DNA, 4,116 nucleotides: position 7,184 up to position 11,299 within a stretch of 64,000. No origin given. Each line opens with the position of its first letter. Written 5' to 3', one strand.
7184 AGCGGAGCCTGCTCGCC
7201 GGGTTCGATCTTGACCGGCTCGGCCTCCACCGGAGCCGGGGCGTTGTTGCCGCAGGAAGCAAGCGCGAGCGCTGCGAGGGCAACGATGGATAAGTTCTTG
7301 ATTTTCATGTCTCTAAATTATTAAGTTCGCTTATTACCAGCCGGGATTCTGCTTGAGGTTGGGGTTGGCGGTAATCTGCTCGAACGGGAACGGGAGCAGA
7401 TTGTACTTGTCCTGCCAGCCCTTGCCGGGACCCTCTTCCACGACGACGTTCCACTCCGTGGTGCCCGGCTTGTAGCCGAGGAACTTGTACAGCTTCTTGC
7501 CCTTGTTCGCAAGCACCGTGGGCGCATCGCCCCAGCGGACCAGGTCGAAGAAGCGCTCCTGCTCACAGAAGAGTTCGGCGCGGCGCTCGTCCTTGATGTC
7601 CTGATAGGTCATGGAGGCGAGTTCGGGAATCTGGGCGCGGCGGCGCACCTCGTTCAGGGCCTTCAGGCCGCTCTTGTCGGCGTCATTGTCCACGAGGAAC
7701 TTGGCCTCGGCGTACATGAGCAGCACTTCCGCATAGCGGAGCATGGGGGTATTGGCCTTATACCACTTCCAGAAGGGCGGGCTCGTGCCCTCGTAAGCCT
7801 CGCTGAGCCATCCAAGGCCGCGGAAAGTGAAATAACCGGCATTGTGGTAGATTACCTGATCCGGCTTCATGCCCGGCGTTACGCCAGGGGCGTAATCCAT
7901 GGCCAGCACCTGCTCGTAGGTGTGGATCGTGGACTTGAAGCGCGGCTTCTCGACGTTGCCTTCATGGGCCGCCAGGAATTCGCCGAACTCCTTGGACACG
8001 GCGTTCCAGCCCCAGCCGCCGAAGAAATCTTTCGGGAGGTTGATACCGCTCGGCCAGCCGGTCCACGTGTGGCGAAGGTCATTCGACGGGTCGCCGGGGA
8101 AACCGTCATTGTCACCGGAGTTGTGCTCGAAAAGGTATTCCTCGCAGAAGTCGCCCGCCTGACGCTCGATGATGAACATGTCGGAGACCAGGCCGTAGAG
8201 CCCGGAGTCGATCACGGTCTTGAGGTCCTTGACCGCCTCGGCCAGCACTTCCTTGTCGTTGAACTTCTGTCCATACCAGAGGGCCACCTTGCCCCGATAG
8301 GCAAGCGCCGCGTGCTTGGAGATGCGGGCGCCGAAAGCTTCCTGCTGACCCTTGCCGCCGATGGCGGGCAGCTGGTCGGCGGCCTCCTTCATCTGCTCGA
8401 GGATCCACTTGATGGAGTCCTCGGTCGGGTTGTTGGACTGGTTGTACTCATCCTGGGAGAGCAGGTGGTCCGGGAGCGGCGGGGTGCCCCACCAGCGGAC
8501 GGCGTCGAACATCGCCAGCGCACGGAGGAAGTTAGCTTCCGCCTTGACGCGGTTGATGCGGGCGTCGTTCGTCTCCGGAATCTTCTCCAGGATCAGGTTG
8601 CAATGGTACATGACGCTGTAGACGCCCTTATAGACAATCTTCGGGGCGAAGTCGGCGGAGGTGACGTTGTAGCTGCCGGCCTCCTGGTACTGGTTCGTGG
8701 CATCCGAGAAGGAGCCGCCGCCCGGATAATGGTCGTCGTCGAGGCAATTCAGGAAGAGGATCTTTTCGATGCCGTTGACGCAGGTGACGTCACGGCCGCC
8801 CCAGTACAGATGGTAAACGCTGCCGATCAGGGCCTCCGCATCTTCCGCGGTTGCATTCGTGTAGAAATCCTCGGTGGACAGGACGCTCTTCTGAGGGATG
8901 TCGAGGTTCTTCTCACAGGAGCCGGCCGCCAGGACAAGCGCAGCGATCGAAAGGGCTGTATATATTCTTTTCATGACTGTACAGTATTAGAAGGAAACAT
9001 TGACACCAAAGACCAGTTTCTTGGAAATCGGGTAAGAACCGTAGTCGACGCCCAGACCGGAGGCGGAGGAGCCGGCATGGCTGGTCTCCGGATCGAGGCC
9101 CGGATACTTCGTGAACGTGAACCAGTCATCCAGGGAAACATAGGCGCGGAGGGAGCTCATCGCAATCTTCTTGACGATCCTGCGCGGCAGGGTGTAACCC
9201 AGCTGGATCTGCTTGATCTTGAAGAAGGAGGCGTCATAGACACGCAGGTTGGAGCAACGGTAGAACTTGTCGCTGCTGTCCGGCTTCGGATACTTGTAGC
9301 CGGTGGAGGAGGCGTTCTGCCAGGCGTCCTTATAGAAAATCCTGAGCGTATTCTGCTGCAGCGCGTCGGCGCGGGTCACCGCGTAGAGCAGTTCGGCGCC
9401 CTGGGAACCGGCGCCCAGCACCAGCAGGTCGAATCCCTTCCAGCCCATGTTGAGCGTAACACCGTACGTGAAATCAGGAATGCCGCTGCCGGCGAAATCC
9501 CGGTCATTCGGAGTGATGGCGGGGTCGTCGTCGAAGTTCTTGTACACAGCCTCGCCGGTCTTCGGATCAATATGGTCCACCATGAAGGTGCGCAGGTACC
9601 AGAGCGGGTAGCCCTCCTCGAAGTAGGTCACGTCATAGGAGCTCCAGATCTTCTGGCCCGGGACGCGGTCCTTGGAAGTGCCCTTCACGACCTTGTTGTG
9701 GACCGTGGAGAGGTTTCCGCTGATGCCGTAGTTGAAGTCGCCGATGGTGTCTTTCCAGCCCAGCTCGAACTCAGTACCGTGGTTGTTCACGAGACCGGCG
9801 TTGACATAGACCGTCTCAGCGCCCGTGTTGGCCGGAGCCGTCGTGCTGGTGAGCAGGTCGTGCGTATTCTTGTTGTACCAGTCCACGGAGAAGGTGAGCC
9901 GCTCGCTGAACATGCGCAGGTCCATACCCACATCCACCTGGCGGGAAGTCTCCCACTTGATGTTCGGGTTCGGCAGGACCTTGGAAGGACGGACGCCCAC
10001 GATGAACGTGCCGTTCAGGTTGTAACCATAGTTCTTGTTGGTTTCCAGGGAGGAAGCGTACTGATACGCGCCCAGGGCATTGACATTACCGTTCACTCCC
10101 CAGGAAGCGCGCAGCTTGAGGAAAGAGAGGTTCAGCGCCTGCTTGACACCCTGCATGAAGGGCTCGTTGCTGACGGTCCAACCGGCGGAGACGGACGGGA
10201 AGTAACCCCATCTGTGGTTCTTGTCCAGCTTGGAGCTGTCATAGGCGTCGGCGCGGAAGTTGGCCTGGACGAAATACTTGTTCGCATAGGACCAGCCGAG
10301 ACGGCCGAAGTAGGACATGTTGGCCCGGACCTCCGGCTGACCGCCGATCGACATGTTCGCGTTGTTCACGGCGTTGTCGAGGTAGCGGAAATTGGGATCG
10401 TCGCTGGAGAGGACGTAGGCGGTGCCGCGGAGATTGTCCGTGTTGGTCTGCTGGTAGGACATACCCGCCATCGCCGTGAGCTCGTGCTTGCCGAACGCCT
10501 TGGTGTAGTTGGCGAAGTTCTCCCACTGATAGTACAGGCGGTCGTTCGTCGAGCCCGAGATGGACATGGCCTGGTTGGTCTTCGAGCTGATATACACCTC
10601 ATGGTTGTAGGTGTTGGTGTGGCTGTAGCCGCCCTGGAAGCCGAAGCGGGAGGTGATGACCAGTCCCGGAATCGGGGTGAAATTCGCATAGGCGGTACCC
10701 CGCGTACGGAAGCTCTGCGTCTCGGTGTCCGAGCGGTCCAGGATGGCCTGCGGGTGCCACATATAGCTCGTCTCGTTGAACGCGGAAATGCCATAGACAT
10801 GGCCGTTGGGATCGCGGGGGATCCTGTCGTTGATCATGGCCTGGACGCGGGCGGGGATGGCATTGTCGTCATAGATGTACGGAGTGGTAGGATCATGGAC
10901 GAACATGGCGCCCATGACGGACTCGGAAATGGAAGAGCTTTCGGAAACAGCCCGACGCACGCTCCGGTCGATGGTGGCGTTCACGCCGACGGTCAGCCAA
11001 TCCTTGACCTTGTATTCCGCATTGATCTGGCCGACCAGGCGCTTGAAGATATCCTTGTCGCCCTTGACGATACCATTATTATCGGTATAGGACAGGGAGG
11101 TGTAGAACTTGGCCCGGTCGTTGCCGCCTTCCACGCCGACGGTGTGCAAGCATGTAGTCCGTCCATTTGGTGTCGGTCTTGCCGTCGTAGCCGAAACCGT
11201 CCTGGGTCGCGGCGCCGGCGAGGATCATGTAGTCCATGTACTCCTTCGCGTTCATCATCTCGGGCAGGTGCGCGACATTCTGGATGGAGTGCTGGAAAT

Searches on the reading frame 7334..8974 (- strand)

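Call 46: search_protein_families(library=pfam, proteins=[window:7334-8974:-], max_evalue=0.00001)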
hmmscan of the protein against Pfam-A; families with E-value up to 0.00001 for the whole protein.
window:7334-8974:- (546 aa): 2 families
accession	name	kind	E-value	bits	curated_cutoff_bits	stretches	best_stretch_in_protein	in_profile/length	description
PF07980.17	SusD_RagB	-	7.9e-36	124.6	23.1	1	400-546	147-297/297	SusD family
PF14322.12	SusD-like_3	-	2.4e-13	51.2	27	1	102-232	65-191/191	Starch-binding associating with outer membrane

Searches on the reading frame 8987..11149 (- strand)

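Call 46: search_protein_families(library=pfam, proteins=[window:8987-11149:-], max_evalue=0.00001)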
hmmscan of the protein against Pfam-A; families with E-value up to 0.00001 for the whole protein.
window:8987-11149:- (720 aa): 1 family
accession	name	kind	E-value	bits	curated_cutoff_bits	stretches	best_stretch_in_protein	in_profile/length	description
PF00593.30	TonB_dep_Rec_b-barrel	-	2e-17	64.7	27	1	120-582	38-387/436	TonB dependent receptor-like, beta-barrel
